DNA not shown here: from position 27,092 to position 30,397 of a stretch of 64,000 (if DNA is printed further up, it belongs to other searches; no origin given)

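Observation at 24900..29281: Identical octapeptide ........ in two unrelated neighbours (kinase extracytoplasmic tail and TPR-CHAT protease loop): candidate protease-triggered kinase-ECF signalling system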

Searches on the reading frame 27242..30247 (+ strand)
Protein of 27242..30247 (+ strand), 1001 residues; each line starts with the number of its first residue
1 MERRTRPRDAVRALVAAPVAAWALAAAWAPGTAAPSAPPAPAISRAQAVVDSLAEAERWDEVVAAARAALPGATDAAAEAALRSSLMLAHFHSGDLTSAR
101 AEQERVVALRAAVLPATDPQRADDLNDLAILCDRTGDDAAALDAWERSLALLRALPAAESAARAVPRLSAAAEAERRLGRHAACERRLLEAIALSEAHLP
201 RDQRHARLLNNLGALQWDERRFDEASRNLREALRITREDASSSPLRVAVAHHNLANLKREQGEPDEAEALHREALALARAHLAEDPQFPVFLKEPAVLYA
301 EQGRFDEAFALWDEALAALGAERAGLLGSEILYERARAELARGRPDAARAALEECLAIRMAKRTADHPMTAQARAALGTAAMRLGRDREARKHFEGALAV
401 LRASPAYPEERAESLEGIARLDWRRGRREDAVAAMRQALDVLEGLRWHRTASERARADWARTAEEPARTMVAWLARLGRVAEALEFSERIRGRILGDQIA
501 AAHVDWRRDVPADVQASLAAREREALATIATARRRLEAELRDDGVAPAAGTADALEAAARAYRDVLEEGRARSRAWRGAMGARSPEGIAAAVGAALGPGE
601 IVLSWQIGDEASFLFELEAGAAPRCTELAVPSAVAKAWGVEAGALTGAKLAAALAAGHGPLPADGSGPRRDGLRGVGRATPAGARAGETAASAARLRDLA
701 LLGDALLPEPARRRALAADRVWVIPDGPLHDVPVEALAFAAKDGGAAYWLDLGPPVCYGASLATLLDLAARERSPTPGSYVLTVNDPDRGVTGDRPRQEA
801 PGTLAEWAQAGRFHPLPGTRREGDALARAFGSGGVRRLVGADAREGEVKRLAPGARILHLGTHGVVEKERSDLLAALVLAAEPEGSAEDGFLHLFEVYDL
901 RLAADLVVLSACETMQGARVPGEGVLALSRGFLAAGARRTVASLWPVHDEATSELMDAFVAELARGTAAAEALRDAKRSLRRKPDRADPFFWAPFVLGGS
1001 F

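Call 9: search_protein_families(library=pfam, proteins=[window:27242-30247:+], max_evalue=0.01)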
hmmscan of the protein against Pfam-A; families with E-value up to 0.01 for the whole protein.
window:27242-30247:+ (1001 aa): 11 families
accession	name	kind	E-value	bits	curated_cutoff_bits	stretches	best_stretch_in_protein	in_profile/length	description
PF12770.12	CHAT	-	1.1e-58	199.4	24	1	700-999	5-288/289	CHAT domain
PF13424.12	TPR_12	-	9.2e-33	112.7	30.1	6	331-402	5-76/77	Tetratricopeptide repeat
PF13374.12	TPR_10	-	6.2e-16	58.3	27.5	1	252-285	6-39/42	Tetratricopeptide repeat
PF07719.23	TPR_2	-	2.1e-13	49.7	27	0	330-358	2-30/34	Tetratricopeptide repeat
PF00515.34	TPR_1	-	1.3e-12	47.3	27.8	1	248-278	1-31/34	Tetratricopeptide repeat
PF13181.12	TPR_8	-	1.3e-11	44.1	25.7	0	206-238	1-33/34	Tetratricopeptide repeat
PF24885.1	TPR_NPHP3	-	1.5e-06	28.2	100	1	204-316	97-210/239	Nephrocystin-3 TPR domain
PF13431.12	TPR_17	-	3.7e-05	24.1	24.4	0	249-269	14-34/34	Tetratricopeptide repeat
PF13176.12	TPR_7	-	4.9e-05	23.6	27.9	1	250-279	1-30/36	Tetratricopeptide repeat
PF13432.12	TPR_16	-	0.00062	20.6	32.7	1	333-408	1-65/65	Tetratricopeptide repeat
PF13428.12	TPR_14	-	0.0094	17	23.5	1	330-357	2-29/44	Tetratricopeptide repeat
